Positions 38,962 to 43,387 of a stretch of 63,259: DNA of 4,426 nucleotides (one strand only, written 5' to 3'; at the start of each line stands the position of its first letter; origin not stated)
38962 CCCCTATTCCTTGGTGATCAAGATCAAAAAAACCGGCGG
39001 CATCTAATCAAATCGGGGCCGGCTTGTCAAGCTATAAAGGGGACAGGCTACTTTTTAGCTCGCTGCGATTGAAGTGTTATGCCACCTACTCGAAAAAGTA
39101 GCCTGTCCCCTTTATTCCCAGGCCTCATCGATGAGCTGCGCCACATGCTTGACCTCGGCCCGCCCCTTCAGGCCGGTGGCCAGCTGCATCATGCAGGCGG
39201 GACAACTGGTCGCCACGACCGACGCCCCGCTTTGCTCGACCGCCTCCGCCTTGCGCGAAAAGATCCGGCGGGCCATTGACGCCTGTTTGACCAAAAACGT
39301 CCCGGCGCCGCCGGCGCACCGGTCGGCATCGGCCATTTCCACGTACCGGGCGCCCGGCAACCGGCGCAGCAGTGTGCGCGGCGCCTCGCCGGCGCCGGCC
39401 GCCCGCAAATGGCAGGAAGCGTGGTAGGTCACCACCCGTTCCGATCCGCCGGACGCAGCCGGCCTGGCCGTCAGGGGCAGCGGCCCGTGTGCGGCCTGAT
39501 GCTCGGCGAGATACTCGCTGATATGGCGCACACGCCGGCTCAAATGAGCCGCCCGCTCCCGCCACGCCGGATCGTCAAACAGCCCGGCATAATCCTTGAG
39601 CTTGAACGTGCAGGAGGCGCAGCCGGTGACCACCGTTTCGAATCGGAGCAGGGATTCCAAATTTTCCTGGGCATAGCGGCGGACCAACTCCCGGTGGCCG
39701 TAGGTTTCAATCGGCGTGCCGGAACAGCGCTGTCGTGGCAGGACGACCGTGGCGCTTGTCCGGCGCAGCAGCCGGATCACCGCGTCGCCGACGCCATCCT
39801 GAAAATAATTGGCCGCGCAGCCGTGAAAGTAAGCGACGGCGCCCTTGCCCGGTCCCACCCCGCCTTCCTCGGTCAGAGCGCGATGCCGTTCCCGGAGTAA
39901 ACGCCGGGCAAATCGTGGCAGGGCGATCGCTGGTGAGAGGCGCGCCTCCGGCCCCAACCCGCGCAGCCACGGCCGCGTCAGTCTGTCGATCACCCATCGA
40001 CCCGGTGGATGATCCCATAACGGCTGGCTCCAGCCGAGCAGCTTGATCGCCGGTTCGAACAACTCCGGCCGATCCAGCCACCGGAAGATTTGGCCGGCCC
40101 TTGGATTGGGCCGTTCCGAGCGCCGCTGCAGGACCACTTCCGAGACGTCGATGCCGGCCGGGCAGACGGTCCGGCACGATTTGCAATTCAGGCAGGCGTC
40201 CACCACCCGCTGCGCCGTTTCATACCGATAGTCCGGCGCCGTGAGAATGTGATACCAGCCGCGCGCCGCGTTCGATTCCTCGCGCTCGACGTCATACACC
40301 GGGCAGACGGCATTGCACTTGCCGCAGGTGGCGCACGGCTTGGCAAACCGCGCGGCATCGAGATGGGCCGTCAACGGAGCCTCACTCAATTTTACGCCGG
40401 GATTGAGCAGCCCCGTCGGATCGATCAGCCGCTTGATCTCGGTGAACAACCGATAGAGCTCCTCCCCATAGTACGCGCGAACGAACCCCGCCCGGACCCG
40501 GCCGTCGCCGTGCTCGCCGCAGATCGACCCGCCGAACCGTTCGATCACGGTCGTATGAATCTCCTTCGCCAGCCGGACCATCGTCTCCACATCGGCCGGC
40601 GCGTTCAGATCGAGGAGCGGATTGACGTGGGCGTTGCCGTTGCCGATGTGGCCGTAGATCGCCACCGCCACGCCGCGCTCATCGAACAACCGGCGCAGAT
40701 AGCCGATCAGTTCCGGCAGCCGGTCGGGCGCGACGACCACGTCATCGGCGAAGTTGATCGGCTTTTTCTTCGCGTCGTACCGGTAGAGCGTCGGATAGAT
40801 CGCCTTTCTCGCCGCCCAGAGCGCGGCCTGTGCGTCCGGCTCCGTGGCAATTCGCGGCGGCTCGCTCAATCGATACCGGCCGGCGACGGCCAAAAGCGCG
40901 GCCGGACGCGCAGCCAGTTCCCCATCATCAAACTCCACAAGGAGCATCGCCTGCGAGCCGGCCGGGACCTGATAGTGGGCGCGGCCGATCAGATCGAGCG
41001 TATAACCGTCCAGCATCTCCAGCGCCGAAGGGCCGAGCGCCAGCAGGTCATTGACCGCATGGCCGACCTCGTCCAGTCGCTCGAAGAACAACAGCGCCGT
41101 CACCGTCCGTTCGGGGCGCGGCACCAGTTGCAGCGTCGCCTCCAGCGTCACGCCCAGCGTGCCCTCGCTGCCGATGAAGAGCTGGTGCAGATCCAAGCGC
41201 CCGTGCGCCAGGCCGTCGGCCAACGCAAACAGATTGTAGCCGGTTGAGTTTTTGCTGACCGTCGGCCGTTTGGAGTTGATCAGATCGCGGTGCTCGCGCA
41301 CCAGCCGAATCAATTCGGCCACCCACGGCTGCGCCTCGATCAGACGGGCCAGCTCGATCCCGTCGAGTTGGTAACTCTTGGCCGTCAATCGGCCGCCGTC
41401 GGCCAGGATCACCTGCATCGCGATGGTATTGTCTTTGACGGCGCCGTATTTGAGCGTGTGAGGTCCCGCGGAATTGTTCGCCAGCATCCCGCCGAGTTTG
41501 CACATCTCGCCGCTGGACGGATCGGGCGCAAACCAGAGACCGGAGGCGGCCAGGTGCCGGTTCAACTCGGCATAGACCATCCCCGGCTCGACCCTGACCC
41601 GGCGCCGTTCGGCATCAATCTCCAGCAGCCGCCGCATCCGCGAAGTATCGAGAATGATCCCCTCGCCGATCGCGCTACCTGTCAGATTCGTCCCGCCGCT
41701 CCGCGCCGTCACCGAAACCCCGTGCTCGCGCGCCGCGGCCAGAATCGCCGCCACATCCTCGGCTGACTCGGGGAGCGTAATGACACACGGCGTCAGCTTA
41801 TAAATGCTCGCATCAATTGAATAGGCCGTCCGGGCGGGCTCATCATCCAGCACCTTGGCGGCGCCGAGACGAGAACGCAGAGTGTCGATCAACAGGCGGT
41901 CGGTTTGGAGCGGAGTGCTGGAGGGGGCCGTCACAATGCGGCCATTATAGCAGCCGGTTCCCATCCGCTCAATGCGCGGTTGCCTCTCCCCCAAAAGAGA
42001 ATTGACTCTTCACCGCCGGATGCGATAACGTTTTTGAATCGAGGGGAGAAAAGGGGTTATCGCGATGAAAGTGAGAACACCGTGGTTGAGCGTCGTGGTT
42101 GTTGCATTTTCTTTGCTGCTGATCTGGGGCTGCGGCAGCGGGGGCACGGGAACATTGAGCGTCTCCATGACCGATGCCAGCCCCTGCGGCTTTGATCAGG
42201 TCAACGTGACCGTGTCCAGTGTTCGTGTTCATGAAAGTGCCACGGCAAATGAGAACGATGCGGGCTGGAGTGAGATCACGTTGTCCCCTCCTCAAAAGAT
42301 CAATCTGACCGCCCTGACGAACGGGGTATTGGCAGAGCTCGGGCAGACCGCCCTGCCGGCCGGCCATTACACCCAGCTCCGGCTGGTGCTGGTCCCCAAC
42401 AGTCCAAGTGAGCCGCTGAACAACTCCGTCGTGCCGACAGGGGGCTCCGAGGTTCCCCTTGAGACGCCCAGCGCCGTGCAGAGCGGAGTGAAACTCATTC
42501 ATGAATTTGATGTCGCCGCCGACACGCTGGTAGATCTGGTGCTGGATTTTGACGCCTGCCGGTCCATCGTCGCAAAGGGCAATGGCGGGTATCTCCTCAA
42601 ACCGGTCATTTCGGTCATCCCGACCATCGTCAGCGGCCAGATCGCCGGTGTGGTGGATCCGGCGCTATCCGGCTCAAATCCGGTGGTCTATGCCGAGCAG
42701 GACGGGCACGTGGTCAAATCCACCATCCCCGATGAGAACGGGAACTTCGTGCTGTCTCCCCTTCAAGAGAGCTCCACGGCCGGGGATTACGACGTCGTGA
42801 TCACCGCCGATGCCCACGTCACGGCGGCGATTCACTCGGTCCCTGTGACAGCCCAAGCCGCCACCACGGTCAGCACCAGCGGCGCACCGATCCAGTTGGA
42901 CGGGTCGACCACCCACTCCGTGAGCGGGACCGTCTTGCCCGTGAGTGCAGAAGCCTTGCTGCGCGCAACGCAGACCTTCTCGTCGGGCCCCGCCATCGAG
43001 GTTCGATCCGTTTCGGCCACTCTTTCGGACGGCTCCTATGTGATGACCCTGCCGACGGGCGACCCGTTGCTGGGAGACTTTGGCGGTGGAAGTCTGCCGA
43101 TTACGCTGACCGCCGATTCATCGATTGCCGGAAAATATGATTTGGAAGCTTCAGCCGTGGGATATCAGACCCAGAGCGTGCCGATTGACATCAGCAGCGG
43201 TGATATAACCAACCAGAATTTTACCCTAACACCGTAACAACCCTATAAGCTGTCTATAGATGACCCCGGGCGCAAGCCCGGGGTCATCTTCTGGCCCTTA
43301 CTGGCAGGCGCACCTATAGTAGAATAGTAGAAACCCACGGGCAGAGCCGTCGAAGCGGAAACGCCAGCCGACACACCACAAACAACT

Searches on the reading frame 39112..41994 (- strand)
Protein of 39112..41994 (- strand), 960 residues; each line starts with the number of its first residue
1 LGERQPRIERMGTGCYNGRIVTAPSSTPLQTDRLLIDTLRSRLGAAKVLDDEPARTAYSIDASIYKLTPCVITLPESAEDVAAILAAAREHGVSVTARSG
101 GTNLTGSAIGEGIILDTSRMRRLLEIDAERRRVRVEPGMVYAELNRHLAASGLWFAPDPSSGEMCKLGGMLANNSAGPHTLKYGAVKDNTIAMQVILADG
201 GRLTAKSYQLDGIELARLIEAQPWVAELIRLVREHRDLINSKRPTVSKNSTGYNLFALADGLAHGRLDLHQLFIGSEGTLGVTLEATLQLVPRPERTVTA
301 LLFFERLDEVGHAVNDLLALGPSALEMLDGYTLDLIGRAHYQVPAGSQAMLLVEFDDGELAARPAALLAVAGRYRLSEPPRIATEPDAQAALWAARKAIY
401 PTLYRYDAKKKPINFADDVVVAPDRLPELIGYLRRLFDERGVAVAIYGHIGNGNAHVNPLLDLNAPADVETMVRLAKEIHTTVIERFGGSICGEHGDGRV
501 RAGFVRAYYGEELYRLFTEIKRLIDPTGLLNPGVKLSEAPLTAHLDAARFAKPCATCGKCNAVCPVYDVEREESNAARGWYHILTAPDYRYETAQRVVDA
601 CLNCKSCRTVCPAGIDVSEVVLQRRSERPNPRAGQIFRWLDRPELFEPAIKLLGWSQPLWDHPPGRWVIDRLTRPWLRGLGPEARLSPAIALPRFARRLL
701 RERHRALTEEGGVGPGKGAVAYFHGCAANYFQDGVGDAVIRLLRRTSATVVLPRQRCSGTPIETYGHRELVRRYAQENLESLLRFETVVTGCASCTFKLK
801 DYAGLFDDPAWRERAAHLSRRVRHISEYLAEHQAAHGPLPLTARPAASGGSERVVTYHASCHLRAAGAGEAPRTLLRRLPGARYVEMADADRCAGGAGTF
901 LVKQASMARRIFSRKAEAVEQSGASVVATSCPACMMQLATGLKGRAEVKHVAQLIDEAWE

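Call 45: search_protein_families(library=pfam, proteins=[window:39112-41994:-], max_evalue=0.00001)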
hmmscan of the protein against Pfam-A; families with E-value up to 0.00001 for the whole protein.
window:39112-41994:- (960 aa): 7 families
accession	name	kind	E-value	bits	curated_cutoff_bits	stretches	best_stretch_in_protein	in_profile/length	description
PF02913.24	FAD-oxidase_C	-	1.4e-49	169.5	21.2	1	293-533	1-246/248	FAD linked oxidases, C-terminal domain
PF01565.28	FAD_binding_4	-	1.5e-39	135.3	26.4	1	71-203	3-136/139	FAD binding domain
PF02754.22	CCG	-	1.5e-26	92.7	20.6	2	855-938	1-84/85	Cysteine-rich domain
PF13183.11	Fer4_8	-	1.8e-10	41.6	27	1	552-615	3-68/68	4Fe-4S dicluster domain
PF13534.11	Fer4_17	-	2.2e-07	31.7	22.2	1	554-616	2-61/61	4Fe-4S dicluster domain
PF12838.12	Fer4_7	-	1.6e-06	28.9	27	1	554-615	2-52/52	4Fe-4S dicluster domain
PF13237.11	Fer4_10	-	1.9e-06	28.2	25.5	0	598-619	6-29/53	4Fe-4S dicluster domain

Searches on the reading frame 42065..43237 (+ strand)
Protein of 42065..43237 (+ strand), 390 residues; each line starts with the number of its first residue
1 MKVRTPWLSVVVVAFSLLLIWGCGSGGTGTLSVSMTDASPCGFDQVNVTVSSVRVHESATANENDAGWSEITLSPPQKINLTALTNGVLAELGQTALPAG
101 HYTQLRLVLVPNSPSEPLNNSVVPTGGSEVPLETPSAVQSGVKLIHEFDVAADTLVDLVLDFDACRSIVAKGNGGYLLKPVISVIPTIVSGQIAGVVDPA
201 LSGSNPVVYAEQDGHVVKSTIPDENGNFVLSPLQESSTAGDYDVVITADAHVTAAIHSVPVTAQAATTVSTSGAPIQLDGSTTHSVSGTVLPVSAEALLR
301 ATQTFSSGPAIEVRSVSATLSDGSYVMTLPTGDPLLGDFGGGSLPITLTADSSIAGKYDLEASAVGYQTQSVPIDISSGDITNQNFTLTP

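Call 45: search_protein_families(library=pfam, proteins=[window:42065-43237:+], max_evalue=0.00001)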
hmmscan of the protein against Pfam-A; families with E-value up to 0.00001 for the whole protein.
window:42065-43237:+ (390 aa): 2 families
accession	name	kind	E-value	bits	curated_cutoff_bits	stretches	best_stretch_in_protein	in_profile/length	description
PF14321.11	DUF4382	-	1.9e-39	135.4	25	1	28-180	1-136/136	Domain of unknown function (DUF4382)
PF13620.12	CarboxypepD_reg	-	3.7e-11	43.6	32.3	0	355-389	47-82/82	Carboxypeptidase regulatory-like domain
